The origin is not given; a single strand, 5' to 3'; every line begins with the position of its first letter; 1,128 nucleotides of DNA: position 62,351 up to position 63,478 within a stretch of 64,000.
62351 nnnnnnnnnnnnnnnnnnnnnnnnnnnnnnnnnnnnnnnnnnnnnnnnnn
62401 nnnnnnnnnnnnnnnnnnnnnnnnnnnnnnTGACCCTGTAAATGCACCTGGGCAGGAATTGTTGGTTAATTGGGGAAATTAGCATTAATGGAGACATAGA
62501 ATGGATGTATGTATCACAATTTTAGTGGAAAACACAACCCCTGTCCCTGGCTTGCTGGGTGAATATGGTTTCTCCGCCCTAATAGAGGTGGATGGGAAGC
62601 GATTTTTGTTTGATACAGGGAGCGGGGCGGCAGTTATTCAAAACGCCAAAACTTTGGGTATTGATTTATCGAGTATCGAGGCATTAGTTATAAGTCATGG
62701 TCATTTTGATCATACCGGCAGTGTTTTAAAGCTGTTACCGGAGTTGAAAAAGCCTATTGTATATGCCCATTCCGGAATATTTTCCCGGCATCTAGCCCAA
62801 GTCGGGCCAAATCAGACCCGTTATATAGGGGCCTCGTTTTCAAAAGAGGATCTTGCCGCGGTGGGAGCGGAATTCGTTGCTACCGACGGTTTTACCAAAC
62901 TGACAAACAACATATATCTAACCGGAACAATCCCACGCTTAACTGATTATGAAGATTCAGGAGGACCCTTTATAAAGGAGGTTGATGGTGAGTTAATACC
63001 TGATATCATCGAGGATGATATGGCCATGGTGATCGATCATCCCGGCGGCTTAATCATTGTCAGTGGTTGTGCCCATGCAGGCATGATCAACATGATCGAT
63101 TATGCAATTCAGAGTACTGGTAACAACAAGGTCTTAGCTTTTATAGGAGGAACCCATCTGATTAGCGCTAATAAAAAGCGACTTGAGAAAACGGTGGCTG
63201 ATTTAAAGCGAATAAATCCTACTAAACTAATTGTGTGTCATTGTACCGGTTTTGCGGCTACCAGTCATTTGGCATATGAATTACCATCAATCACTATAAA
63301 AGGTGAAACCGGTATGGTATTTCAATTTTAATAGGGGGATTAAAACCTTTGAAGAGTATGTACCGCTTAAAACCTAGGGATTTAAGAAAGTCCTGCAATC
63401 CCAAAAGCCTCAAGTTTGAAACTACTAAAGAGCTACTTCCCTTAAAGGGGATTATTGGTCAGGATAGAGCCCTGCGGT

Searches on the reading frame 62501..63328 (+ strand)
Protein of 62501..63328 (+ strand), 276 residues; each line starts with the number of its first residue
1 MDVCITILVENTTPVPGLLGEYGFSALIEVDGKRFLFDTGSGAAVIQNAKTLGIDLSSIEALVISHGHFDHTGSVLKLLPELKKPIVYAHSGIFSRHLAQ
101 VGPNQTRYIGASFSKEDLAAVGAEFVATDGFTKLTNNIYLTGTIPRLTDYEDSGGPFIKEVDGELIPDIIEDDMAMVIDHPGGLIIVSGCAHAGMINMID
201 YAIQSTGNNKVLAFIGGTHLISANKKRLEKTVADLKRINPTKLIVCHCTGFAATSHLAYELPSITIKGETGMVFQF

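Call 24: search_protein_families(library=pfam, proteins=[window:62501-63328:+], max_evalue=0.0001)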
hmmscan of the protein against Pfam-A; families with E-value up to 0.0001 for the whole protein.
window:62501-63328:+ (276 aa): 2 families
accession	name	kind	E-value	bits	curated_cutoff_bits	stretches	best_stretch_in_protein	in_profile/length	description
PF00753.33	Lactamase_B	-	8e-14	52.5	22.7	1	22-97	5-82/196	Metallo-beta-lactamase superfamily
PF12706.13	Lactamase_B_2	-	1e-07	32.2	27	1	34-103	2-75/200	Beta-lactamase superfamily domain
